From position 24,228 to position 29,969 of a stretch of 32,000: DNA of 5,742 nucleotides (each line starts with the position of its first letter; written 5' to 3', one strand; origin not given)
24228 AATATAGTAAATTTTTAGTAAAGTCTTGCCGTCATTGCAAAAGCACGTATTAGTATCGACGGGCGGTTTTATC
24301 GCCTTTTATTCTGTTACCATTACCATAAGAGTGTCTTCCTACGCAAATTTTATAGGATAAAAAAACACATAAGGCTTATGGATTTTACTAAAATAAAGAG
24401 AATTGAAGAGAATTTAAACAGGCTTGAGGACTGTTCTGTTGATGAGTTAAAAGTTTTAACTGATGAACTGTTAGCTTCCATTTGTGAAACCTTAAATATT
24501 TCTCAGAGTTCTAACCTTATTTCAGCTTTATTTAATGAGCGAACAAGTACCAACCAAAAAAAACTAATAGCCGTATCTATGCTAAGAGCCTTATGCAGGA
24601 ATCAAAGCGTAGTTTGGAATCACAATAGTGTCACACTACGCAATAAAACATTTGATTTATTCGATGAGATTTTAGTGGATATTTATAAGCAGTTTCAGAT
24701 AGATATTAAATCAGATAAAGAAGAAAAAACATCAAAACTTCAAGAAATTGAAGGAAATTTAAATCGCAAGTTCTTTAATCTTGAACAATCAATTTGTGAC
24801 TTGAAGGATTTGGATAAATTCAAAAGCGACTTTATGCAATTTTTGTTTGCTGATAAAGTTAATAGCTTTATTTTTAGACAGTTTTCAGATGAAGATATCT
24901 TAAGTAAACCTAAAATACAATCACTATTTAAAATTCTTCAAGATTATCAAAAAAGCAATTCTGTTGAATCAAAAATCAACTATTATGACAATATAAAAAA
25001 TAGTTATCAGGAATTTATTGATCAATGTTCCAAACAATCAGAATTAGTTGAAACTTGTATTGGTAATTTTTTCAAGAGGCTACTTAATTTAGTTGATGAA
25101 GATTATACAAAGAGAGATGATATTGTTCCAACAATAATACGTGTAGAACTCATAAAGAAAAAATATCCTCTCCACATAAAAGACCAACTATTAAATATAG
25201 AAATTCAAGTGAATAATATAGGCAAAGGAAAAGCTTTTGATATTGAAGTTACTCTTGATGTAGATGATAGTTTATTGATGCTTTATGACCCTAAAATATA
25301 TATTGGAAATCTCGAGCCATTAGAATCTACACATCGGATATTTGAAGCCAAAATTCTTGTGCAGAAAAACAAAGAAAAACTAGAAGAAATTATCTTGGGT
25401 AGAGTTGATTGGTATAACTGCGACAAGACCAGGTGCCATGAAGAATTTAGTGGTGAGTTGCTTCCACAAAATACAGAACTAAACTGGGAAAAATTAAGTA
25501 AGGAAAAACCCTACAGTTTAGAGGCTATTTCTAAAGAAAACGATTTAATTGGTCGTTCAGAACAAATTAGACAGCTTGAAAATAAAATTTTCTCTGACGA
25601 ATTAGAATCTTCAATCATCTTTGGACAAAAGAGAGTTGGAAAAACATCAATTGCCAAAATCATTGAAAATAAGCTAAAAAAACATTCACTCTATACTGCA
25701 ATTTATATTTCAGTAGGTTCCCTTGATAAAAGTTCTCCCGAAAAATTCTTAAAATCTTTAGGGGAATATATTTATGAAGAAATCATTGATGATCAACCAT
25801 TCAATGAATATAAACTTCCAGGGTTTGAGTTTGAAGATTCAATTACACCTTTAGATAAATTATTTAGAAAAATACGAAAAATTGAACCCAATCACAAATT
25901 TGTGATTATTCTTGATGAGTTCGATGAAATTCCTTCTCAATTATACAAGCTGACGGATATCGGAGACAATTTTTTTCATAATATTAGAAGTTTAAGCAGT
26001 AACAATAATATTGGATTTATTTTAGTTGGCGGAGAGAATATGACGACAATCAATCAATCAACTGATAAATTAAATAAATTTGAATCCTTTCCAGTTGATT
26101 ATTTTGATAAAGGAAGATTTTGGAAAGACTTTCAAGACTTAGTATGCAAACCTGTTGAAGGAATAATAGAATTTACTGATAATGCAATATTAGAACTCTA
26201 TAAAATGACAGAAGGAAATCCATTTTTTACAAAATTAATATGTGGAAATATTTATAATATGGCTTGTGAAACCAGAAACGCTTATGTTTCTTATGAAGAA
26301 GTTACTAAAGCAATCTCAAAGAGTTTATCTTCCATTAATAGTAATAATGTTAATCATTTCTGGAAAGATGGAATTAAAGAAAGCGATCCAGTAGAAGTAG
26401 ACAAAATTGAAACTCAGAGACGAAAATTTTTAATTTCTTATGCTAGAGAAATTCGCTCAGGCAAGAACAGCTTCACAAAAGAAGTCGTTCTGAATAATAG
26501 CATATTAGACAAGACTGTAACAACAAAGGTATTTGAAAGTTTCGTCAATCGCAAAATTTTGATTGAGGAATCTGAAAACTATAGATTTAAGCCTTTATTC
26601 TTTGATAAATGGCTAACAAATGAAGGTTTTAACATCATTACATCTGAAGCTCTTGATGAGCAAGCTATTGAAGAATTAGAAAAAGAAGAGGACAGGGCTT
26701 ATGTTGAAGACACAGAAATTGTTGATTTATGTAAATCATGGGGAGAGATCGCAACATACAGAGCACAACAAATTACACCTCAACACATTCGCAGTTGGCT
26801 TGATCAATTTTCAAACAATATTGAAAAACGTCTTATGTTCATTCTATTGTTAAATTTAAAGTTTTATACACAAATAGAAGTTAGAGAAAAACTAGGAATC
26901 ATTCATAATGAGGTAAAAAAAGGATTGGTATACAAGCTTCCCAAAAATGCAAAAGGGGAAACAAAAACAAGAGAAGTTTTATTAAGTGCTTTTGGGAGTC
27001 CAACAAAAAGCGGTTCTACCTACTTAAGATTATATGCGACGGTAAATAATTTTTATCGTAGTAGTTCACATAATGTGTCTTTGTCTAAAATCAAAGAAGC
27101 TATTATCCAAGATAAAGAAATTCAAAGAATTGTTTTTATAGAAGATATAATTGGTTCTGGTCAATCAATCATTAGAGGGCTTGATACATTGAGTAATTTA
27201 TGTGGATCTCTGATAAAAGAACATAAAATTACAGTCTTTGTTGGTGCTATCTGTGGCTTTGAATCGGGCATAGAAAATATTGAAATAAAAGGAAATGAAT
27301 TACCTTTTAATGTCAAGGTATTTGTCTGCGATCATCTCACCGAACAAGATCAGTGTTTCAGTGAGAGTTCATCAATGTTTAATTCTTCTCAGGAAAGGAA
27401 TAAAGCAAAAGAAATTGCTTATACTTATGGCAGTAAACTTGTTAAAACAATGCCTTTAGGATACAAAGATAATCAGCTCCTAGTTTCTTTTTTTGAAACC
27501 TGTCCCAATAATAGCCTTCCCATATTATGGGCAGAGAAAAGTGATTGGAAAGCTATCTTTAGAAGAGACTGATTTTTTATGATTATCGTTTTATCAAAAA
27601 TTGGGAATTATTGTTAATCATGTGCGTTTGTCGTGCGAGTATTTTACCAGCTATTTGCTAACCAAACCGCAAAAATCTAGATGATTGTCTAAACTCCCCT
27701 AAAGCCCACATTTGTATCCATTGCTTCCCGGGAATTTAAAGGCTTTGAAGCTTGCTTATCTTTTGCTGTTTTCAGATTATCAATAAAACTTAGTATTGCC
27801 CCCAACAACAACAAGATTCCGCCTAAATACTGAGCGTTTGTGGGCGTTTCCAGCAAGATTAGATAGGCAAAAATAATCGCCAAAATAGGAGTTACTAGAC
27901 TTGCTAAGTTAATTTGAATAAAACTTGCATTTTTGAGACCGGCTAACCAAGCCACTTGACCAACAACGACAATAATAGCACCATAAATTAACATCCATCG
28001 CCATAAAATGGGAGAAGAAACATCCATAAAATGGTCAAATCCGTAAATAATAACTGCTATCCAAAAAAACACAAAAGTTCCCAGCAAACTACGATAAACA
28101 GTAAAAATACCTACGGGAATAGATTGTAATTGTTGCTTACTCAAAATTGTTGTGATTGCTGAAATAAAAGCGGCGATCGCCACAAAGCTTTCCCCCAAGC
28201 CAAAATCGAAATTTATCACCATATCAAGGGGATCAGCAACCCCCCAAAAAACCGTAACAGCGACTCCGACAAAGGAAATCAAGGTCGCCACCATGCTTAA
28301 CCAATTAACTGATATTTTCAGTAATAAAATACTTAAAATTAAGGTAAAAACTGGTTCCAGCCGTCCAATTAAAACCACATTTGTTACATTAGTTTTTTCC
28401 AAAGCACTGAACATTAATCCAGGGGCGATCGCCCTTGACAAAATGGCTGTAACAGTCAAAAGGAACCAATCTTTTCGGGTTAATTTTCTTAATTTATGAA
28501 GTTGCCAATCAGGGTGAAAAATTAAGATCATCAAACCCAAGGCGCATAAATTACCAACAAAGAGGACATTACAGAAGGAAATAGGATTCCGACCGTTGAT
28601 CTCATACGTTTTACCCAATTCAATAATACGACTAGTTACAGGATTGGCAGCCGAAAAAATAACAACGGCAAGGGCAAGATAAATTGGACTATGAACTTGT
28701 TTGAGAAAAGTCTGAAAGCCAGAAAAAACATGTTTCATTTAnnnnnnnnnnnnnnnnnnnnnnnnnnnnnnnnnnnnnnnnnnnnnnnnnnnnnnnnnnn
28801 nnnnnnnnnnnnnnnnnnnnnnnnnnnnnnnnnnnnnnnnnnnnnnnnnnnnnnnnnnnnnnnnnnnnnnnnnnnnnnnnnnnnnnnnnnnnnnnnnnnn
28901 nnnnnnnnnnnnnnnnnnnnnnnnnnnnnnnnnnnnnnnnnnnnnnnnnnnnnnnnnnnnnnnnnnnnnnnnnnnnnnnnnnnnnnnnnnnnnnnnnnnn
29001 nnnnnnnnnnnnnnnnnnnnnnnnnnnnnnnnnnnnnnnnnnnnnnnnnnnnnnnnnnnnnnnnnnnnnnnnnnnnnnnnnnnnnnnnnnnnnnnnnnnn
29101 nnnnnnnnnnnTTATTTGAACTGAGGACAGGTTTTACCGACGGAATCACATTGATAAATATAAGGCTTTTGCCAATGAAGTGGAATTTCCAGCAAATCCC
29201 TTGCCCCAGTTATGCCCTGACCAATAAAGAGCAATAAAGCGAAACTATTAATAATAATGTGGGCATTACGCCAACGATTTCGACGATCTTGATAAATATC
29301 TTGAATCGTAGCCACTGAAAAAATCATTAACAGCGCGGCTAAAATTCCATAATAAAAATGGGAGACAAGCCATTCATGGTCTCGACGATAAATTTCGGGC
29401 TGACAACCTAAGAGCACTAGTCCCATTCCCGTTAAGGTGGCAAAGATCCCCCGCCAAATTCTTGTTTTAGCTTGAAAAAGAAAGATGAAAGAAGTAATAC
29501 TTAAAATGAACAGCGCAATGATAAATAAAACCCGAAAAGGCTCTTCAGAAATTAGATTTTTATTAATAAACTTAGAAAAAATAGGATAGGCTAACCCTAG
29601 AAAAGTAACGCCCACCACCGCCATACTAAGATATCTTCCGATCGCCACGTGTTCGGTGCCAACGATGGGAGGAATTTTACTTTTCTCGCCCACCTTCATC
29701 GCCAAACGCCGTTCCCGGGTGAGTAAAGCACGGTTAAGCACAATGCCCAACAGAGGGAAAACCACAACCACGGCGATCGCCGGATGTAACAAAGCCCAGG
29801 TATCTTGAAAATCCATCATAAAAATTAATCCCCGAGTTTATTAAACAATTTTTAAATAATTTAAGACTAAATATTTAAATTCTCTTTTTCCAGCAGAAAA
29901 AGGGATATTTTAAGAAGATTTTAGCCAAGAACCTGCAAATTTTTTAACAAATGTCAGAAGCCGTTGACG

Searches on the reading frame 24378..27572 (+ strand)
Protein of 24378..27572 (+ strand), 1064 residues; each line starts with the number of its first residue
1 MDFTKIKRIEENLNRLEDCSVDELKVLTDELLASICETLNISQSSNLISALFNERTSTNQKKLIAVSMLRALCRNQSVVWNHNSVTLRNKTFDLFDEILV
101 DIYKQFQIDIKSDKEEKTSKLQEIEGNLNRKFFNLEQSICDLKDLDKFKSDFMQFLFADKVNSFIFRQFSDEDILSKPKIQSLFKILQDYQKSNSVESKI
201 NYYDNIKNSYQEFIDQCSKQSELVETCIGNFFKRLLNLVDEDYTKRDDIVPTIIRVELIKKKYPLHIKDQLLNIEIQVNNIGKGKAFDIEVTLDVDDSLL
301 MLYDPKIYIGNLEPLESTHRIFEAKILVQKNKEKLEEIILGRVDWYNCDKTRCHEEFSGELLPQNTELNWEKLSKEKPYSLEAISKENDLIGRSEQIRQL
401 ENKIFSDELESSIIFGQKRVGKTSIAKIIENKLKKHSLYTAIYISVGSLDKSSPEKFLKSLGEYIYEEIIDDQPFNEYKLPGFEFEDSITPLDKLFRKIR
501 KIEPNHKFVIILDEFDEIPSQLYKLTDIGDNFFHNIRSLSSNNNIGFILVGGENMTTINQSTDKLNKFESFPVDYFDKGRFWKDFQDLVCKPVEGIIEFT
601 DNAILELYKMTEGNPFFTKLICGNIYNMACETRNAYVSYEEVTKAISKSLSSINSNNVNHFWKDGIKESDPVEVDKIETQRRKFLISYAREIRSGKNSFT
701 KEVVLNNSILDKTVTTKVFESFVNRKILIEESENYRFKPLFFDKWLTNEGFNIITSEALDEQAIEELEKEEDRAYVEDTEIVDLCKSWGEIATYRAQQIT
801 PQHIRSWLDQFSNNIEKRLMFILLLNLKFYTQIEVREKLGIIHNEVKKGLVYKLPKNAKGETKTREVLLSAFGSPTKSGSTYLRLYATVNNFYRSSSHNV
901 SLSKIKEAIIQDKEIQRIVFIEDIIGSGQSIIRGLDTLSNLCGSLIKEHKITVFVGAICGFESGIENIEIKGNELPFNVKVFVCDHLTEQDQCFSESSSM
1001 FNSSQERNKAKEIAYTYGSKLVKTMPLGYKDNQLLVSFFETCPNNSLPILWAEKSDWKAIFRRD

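Call 78: search_protein_families(library=pfam, proteins=[window:24378-27572:+], max_evalue=0.001)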
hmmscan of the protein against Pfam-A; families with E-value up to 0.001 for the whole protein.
window:24378-27572:+ (1064 aa): 5 families
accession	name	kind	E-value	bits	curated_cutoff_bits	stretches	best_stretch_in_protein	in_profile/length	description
PF24390.1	PRTase-CE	-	1.1e-52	179.9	27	1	804-1063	1-253/253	PRTase-CE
PF01637.24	ATPase_2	-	3.3e-11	43.9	33.2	1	393-615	4-219/225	ATPase domain predominantly from Archaea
PF13401.12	AAA_22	-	7.1e-08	33.3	27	1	412-554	8-125/130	AAA domain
PF00004.35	AAA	-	5.8e-05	24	21.2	1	413-549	2-106/131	ATPase family associated with various cellular activities (AAA)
PF13191.12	AAA_16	-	0.0001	23.3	32.6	1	390-519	2-145/167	AAA ATPase domain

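Call 79: search_protein_families(library=padloc, proteins=[window:24378-27572:+], max_evalue=0.00001)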
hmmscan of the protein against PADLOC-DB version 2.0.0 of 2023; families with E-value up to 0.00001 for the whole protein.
window:24378-27572:+ (1064 aa): 5 families
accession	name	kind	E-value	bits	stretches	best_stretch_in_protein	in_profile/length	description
PDLC02934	PRTase_III-A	-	2.7e-41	139.8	1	796-1063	17-259/393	-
PDLC02935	PRTase_III-A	-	2.3e-37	126.9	1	781-1063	8-260/290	-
PDLC02933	PRTase_III-A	-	3.1e-23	80.9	1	802-1062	11-255/368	-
PDLC02931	PRTase_III-A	-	1.5e-15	55.6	1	801-1063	29-267/267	-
PDLC02932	PRTase_III-A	-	2.2e-13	48.4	1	804-1056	26-259/271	-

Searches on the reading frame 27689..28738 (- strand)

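Call 78: search_protein_families(library=pfam, proteins=[window:27689-28738:-], max_evalue=0.001)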
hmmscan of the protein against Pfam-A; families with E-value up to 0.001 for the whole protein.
window:27689-28738:- (349 aa): 1 family
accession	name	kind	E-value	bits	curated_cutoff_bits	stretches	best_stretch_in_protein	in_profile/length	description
PF00892.27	EamA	-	2e-38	132.2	28.2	2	19-163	4-134/135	EamA-like transporter family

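Call 79: search_protein_families(library=padloc, proteins=[window:27689-28738:-], max_evalue=0.00001)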
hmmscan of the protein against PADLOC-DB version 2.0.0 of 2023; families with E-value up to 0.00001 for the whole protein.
window:27689-28738:- (349 aa): 0 families

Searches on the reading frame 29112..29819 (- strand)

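Call 78: search_protein_families(library=pfam, proteins=[window:29112-29819:-], max_evalue=0.001)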
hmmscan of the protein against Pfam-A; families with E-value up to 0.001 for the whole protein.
window:29112-29819:- (235 aa): 1 family
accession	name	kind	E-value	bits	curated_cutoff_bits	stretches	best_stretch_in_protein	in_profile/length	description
PF13301.11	DUF4079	-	1.8e-39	135.6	31.4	1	9-212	2-141/141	Protein of unknown function (DUF4079)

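Call 79: search_protein_families(library=padloc, proteins=[window:29112-29819:-], max_evalue=0.00001)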
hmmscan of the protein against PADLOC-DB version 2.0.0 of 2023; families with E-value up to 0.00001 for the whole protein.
window:29112-29819:- (235 aa): 0 families
